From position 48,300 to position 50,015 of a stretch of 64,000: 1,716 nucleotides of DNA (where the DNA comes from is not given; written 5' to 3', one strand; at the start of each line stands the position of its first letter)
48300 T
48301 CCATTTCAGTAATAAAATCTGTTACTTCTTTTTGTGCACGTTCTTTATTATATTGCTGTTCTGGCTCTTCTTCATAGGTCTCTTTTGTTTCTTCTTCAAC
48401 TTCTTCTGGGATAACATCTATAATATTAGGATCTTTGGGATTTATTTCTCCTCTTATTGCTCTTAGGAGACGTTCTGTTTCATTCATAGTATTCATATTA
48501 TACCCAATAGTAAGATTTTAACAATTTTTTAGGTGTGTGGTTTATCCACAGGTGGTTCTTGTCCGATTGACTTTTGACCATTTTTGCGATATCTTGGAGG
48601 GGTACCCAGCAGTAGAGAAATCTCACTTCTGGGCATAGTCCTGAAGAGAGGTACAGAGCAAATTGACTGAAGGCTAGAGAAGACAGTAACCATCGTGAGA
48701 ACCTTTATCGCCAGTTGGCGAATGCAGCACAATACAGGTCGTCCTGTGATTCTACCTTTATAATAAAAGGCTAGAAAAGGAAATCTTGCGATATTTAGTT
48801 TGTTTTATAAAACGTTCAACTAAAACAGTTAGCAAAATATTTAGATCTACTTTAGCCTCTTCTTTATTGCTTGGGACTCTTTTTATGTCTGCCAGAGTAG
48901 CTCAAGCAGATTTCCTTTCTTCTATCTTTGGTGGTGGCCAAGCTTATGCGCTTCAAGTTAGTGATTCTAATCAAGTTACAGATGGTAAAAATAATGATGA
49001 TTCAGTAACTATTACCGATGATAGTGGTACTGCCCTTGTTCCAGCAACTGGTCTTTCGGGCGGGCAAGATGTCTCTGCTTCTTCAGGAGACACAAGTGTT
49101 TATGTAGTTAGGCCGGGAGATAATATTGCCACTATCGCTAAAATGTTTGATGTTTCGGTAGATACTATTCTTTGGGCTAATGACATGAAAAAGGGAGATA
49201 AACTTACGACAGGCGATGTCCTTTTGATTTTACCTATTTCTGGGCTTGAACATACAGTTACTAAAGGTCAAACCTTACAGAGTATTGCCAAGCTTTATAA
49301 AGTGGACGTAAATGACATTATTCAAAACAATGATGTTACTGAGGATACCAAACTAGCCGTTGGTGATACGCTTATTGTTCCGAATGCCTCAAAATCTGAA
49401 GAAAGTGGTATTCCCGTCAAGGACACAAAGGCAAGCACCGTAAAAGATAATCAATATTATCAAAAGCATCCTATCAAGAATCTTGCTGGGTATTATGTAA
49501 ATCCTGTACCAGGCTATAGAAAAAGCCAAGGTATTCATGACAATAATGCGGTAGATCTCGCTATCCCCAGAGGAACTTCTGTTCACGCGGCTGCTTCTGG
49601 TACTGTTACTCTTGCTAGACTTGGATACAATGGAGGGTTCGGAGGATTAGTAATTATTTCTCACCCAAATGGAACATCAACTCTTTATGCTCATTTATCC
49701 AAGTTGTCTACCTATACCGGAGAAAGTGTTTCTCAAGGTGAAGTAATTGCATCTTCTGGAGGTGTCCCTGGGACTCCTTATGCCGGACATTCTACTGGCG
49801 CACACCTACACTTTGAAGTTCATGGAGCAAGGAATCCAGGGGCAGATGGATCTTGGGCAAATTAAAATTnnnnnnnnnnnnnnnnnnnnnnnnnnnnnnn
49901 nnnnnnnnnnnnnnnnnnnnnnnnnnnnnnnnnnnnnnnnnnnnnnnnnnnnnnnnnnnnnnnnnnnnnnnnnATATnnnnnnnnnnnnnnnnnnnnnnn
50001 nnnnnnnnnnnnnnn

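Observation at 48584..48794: Candidate c-di-AMP riboswitch whose P1 5' strand is duplicated at the TTG start codon of a LysM-M23 hydrolase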

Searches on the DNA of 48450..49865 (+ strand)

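Call 3: search_rna_families(source=window, start=48450, end=48900, threshold=evalue, max_evalue=10, show_alignments=5)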
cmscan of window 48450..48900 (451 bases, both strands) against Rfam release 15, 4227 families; matches with E-value up to 10: 4.
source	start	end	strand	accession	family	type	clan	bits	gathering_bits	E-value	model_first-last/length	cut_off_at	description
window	48508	48555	-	RF01726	SAM-II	Cis-reg; riboswitch;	-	20.7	44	0.15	1-60/60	no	SAM-II riboswitch aptamer (SAM-II long loop)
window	48491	48654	+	RF04188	Hovlinc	Gene; ribozyme;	-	14.5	42.3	2.2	1-170/170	no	Hovlinc ribozyme (hominin vlincRNA-located)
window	48606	48769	-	RF01983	Pinc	Gene; lncRNA;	-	14.3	60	5.5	1-154/154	no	Pregnancy induced noncoding RNA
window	48454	48504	+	RF02108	DLEU2_4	Gene; lncRNA;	-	12.4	40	7.5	1-58/58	no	Deleted in lymphocytic leukemia 2 conserved region 4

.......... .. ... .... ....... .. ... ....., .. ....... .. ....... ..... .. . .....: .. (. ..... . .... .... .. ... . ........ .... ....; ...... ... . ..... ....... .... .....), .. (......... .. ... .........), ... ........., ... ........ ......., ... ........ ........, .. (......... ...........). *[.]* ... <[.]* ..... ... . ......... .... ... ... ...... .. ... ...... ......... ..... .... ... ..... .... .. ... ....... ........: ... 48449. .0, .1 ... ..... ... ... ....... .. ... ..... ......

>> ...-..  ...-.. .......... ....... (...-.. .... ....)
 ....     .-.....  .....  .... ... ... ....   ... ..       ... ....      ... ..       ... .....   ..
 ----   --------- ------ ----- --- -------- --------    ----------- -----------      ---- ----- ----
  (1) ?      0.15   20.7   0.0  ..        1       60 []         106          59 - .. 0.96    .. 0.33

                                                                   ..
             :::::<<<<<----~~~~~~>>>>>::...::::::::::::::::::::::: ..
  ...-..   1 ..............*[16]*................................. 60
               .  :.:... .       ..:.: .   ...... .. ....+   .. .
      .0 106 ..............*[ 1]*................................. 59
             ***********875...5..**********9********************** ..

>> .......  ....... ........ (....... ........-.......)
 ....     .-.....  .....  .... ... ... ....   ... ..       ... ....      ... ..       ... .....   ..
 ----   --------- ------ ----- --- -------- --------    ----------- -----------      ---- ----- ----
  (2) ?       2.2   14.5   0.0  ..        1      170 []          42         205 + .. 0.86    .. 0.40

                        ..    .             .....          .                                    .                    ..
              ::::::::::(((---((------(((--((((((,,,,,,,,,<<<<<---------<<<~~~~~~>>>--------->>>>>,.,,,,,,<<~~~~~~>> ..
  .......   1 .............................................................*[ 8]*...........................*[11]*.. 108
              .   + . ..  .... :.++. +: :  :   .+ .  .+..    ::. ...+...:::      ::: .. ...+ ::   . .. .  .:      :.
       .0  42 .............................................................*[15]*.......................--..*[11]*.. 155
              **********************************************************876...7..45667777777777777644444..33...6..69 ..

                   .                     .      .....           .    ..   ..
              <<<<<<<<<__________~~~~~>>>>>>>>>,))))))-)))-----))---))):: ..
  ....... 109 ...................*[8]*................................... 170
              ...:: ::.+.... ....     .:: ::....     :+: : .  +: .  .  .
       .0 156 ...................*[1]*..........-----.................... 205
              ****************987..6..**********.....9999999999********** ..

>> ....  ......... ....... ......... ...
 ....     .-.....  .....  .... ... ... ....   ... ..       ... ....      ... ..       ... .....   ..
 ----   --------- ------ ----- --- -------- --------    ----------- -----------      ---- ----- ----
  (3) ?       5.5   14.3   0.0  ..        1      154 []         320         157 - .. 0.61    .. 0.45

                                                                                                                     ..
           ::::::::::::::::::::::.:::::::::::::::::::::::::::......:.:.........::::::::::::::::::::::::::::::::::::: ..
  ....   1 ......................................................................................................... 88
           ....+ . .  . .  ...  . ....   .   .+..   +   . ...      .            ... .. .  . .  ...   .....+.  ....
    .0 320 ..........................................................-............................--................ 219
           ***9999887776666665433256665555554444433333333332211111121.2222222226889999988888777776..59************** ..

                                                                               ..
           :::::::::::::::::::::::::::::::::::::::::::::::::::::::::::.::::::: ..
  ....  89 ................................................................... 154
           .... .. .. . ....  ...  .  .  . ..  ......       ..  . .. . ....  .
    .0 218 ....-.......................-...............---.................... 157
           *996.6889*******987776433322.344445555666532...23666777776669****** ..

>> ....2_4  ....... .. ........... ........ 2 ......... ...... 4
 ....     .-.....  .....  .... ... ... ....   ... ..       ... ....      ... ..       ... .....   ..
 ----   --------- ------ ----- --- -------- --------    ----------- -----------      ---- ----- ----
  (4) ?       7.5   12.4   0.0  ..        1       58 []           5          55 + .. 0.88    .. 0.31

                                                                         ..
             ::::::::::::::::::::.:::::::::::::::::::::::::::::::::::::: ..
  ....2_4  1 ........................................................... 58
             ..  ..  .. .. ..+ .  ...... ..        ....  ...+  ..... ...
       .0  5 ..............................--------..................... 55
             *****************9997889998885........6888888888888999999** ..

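Call 38: search_rna_families(sources=[L119, L116, L115, L120, L127, L129, L132, L136, L141, L173, L175, L088, L090, L099, L110, L151, L158, L172, L179, L189], threshold=evalue, max_evalue=10, show_alignments=0)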
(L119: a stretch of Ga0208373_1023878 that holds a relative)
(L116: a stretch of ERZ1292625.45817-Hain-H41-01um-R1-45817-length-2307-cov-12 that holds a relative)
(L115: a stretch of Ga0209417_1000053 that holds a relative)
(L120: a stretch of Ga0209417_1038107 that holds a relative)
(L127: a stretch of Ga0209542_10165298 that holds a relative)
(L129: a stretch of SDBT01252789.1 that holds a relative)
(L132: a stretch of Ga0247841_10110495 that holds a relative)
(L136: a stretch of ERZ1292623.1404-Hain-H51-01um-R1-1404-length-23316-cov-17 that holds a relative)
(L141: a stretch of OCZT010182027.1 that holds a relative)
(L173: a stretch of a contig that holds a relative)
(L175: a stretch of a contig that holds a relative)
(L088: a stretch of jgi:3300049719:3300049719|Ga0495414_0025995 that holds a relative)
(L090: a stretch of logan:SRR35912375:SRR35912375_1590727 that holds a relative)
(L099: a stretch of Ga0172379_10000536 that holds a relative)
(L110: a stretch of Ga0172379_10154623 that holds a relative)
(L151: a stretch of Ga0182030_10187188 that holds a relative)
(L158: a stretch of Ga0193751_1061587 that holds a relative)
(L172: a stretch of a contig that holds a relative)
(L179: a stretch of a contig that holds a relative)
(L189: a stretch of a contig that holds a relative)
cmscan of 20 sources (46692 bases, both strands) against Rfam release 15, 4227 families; matches with E-value up to 10: 31.
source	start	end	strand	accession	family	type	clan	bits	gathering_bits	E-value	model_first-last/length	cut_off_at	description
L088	1859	1929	+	RF00005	tRNA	Gene; tRNA;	CL00001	73.7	29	2.2e-14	1-71/71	no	tRNA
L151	2175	2245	-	RF00005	tRNA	Gene; tRNA;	CL00001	73.7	29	2.2e-14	1-71/71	no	tRNA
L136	2150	2220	-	RF00005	tRNA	Gene; tRNA;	CL00001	70.6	29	1.6e-13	1-71/71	no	tRNA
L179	2068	2138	-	RF00005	tRNA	Gene; tRNA;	CL00001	70.5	29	1.7e-13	1-71/71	no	tRNA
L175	3558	3628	-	RF00005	tRNA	Gene; tRNA;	CL00001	69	29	4.3e-13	1-71/71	no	tRNA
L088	2592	2662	-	RF00005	tRNA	Gene; tRNA;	CL00001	69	29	4.3e-13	1-71/71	no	tRNA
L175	3763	3834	+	RF00005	tRNA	Gene; tRNA;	CL00001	66.7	29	1.9e-12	1-71/71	no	tRNA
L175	2613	2683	-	RF00005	tRNA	Gene; tRNA;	CL00001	66.2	29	2.6e-12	1-71/71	no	tRNA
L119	2246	2316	+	RF00005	tRNA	Gene; tRNA;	CL00001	66.1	29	2.7e-12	1-71/71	no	tRNA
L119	3059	3129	-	RF00005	tRNA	Gene; tRNA;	CL00001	64.4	29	7.7e-12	1-71/71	no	tRNA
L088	2801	2872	+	RF00005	tRNA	Gene; tRNA;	CL00001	64.1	29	9.5e-12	1-71/71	no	tRNA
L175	2714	2784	-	RF00005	tRNA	Gene; tRNA;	CL00001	59.1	29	2.3e-10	1-71/71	no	tRNA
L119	2171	2241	+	RF00005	tRNA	Gene; tRNA;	CL00001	58.4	29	3.5e-10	1-71/71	no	tRNA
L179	2154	2224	-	RF00005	tRNA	Gene; tRNA;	CL00001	58.1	29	4.3e-10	1-71/71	no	tRNA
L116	2241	2307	-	RF00005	tRNA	Gene; tRNA;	CL00001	56.7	29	1.1e-09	5-71/71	5'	tRNA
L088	1641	1711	+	RF00005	tRNA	Gene; tRNA;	CL00001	54.4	29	4.3e-09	1-71/71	no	tRNA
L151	2262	2332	-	RF00005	tRNA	Gene; tRNA;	CL00001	54.4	29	4.3e-09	1-71/71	no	tRNA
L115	2306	2369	-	RF00005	tRNA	Gene; tRNA;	CL00001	54.3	29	4.7e-09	8-71/71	5'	tRNA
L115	2121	2219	+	RF00514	His_leader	Cis-reg; leader;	-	32.5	49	0.16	1-126/126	no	Histidine operon leader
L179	1262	1325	+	RF02495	ohsC_RNA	Gene; antitoxin;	-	31.9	50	0.48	1-77/77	no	Oppression of Hydrophobic ORF by sRNA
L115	2148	2218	+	RF02495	ohsC_RNA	Gene; antitoxin;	-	30.3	50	1.1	1-77/77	no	Oppression of Hydrophobic ORF by sRNA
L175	3763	3835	-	RF04354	Plastid-ycf2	Cis-reg;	-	26.9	65.7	0.19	1-75/75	no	Plastid-ycf2 5UTR RNA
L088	2801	2873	-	RF04354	Plastid-ycf2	Cis-reg;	-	25.4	65.7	0.47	1-75/75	no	Plastid-ycf2 5UTR RNA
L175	3557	3628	+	RF04354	Plastid-ycf2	Cis-reg;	-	22.7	65.7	2.5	1-75/75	no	Plastid-ycf2 5UTR RNA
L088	2591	2662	+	RF04354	Plastid-ycf2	Cis-reg;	-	22.7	65.7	2.5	1-75/75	no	Plastid-ycf2 5UTR RNA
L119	3058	3129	+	RF04354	Plastid-ycf2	Cis-reg;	-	21.8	65.7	4.6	1-75/75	no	Plastid-ycf2 5UTR RNA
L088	2801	2871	+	RF01684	mascRNA-menRNA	Gene;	-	21.5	42.5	6.3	1-56/56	no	MALAT1-associated small cytoplasmic RNA/MEN beta RNA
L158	1245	1309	-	RF01832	ROSE_2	Cis-reg; thermoregulator;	-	21.3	65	4.4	1-73/73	no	Repression of heat shock gene expression (ROSE) element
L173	944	994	-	RF01985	ZEB2_AS1_2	Gene; lncRNA;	-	20.4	70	1.6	1-61/61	no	ZEB2 antisense RNA 1 conserved region 2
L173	1051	1111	+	RF01121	sR38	Gene; snRNA; snoRNA; CD-box;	-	18.7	50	4.1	1-59/59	no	Small nucleolar RNA sR38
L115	1891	1972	-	RF02186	ST7-OT3_4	Gene; lncRNA;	-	17.3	80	7.5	1-73/73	no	ST7 overlapping transcript 3 conserved region 4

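Call 50: build_rna_model(alignment_id=A5, structure=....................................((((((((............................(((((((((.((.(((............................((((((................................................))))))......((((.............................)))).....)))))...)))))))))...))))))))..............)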
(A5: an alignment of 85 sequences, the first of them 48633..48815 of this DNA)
Model R1 built from alignment A5 (85 sequences, 266 columns); structure: as given.
model positions 170; base pairs 31; branch points 1; effective number of sequences 2.09; information 0.59 bits per position. Calibrated on 0.2 Mb of random sequence (short: E-values are rough).
structure used (alignment columns):
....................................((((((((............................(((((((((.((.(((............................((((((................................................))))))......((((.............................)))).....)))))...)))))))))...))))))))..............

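Call 51: search_with_rna_model(model_id=R1, sources=[window, L001, L002, L003, L004, L005, L006, L007, L008, L009, L010, L011, L012, L013, L014, L015, L016, L017, L018, L019, L020, L021, L022, L023, L024, L025, L026, L027, L028, L029, L030, L031, L032, L033, L034, L035, L036, L037, L038, L039, L040, L053, L066, L071, L086], max_evalue=1, show_alignments=3)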
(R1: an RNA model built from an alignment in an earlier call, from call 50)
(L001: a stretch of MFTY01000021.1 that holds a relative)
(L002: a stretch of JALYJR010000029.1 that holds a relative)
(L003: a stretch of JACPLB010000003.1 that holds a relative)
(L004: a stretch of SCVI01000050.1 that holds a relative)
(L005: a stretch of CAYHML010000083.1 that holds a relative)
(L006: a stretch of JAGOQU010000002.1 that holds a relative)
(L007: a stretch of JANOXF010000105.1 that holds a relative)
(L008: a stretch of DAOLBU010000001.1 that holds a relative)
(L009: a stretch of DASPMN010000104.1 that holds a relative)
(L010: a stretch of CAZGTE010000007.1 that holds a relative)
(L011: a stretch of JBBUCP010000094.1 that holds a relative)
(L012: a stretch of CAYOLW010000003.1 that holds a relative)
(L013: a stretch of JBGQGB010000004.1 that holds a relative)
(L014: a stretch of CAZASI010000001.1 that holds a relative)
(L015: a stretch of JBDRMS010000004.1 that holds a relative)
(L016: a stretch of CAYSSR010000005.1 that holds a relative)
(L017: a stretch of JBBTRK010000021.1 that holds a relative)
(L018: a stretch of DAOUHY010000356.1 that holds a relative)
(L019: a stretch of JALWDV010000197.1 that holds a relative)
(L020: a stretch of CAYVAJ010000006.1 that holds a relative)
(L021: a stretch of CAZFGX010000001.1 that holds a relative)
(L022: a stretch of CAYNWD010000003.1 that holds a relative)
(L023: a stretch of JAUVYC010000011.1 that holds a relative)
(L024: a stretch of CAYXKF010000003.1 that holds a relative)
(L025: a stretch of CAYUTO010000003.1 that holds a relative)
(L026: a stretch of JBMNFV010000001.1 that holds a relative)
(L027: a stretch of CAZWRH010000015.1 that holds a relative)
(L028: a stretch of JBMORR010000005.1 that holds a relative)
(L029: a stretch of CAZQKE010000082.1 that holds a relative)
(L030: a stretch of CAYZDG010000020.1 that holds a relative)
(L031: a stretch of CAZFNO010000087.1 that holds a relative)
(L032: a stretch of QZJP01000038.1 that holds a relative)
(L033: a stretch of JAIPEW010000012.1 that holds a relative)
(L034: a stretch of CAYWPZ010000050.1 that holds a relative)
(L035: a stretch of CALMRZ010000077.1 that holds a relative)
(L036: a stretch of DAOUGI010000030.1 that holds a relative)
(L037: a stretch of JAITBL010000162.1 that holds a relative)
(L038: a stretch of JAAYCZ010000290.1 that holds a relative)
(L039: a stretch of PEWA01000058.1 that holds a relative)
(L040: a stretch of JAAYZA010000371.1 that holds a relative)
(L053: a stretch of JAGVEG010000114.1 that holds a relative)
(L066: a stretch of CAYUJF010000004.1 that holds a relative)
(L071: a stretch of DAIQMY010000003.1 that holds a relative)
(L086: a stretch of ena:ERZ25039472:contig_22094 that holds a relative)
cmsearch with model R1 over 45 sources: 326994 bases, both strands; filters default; matches with E-value up to 1: 4.
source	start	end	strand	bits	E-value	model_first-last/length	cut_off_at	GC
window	48633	48815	+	171.1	9.9e-35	1-170/170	no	0.4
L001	2834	3027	+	158.7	5.2e-32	1-170/170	no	0.41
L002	2843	3015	+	108.7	4.6e-21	1-170/170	no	0.47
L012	2676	2839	+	55.8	1.7e-09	1-170/170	no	0.34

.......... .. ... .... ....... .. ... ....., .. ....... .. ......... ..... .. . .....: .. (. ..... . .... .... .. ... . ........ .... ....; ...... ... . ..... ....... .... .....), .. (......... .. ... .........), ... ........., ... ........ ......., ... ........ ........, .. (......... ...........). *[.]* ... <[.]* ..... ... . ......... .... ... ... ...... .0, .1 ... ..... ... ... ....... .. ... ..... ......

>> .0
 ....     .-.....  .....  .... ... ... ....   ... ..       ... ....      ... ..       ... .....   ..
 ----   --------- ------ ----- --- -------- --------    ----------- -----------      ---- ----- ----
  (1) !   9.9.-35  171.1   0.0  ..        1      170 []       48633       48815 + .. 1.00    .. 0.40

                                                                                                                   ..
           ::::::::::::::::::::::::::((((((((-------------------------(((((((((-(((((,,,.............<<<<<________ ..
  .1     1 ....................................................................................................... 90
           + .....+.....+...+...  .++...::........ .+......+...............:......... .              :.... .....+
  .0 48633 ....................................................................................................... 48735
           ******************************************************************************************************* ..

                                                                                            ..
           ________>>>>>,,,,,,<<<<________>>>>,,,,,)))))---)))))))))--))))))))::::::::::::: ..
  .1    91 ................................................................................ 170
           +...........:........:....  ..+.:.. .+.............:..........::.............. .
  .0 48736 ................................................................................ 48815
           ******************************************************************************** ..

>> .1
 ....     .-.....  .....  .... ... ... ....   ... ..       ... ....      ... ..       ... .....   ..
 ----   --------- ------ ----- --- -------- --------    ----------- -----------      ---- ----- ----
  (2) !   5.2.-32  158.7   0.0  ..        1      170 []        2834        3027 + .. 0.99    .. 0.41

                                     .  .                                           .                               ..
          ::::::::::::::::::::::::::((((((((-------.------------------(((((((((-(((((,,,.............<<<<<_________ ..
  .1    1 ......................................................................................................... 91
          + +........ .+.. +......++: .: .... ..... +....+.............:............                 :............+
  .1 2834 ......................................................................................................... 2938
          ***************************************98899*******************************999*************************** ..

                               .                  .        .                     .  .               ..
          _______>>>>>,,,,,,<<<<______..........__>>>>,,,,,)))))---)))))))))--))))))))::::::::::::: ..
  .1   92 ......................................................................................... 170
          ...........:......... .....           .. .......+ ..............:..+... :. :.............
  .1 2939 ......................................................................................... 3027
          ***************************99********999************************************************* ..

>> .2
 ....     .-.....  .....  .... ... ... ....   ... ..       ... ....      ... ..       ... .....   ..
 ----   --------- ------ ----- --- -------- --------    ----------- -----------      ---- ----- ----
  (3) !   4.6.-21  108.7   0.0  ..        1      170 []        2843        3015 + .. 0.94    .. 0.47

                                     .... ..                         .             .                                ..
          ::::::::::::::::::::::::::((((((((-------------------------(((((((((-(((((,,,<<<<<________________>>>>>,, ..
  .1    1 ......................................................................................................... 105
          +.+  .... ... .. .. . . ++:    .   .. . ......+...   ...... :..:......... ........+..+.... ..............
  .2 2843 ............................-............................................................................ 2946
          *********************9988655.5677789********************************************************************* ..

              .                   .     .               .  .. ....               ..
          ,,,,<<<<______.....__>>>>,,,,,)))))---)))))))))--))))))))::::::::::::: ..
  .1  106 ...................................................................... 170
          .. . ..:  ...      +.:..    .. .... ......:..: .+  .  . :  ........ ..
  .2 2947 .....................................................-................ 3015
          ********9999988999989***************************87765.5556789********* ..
